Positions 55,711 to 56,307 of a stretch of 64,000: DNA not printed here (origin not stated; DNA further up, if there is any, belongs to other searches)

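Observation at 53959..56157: Giant TadE/Flp-pseudopilin-like protein with about 19 cysteine-rich tandem repeats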

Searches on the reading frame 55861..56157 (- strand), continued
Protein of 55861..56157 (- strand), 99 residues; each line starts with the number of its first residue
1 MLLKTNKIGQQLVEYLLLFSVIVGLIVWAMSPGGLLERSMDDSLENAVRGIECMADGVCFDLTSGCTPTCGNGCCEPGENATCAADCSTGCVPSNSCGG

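Call 73: search_protein_families(library=ncbifam, proteins=[P0086, P0084, P0189], max_evalue=10)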
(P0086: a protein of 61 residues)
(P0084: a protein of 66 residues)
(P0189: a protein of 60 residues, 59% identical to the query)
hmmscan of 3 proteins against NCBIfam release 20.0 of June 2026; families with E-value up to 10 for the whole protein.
P0086 (61 aa): 0 families

P0084 (66 aa): 0 families

P0189 (60 aa): 1 family
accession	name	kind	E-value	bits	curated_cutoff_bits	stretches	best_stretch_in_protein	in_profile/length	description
NF008510.0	PRK11427.1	equivalog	0.092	11.2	821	1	11-55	163-207/683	multidrug efflux transporter permease subunit MdtO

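Call 84: find_encoding_contigs(protein=P0069, flank=10000, max_places=1)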
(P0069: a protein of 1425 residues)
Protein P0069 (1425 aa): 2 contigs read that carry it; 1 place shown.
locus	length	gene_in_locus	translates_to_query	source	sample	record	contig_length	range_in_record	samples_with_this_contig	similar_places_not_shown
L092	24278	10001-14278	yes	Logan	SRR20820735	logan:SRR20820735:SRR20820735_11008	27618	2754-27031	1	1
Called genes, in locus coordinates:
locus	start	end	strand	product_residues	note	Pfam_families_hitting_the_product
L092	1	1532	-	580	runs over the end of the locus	PF26626:DUF8201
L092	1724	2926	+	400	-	PF05935:Arylsulfotrans (faint), PF14269:Arylsulfotran_2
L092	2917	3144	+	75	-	-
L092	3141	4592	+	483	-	PF13469:Sulfotransfer_3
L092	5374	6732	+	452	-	PF13372:Alginate_exp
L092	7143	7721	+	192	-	-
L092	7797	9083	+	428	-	PF00142:Fer4_NifH, PF01656:CbiA, PF02374:ArsA_ATPase, PF06564:CBP_BcsQ, PF09140:MipZ, PF10609:ParA (weak), PF13614:AAA_31, PF16561:AMPK1_CBM, +1 more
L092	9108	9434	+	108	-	PF09685:MamF_MmsF (weak)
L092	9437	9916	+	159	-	PF03144:GTP_EFTU_D2 (weak)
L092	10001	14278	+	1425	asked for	PF13948:DUF4215 (weak)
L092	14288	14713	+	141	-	-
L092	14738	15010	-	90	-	-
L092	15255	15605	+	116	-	-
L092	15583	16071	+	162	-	-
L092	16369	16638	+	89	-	PF00312:Ribosomal_S15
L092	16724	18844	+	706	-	PF01138:RNase_PH, PF03725:RNase_PH_C, PF03726:PNPase, PF01138:RNase_PH, PF00013:KH_1, PF00575:S1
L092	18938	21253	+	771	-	-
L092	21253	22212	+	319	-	PF13413:HTH_25, PF13464:RodZ_C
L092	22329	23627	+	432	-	PF00919:UPF0004, PF04055:Radical_SAM, PF18693:TRAM_2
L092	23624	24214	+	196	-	PF01066:CDP-OH_P_transf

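Call 85: find_encoding_contigs(protein=P0058, flank=10000, max_places=1)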
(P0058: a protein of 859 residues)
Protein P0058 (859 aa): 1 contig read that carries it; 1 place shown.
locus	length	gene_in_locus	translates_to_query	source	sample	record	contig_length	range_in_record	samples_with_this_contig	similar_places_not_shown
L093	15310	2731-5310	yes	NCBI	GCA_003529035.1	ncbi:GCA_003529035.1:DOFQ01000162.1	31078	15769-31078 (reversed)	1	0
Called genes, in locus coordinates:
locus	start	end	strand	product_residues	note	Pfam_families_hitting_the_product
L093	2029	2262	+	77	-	PF02604:PhdYeFM_antitox (weak)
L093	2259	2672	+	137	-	PF01850:PIN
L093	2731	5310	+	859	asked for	-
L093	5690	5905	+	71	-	PF10387:DUF2442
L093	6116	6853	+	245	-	PF01628:HrcA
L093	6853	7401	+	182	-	PF01025:GrpE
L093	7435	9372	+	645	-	PF00012:HSP70, PF06723:MreB_Mbl, PF00012:HSP70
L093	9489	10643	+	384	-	PF00226:DnaJ, PF01556:DnaJ_C, PF00684:DnaJ_CXXCXGXG, PF27439:DnaJ_C_2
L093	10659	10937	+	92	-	PF09723:Zn_ribbon_8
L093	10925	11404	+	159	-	PF04892:VanZ-LLP1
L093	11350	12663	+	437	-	PF06245:DUF1015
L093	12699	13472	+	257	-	-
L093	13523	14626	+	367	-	PF02463:SMC_N (weak), PF03215:Rad17 (weak), PF00005:ABC_tran, PF17912:OB_MalK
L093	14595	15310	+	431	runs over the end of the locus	PF01590:GAF, PF13185:GAF_2, PF13492:GAF_3, PF00990:GGDEF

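Call 93: find_related_loci(query=A6, collection=metagenome_contigs, flank=10000)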
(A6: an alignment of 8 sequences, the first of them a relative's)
Query A6 (61 aa) in metagenome_contigs; peptide patterns used: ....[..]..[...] (x = any residue, [..] = any of these).
127 stretches matched a pattern; 9 encode a relative of the query (tblastn E <= 1e-3); 9 distinct loci.
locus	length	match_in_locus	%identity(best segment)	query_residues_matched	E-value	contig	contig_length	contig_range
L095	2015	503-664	57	1-54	1e-17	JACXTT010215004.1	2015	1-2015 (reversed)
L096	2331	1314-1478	49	5-57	4e-15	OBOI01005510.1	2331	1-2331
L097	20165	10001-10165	49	5-57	4e-15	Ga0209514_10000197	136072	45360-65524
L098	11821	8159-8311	47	5-55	7e-14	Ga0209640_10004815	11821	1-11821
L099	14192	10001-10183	52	1-61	3e-11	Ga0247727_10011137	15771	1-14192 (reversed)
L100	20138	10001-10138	48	8-53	5e-11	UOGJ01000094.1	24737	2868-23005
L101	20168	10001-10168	38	2-57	3e-10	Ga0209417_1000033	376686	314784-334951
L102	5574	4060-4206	35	2-50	4e-8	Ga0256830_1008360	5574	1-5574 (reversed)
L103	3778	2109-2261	52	5-58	1e-6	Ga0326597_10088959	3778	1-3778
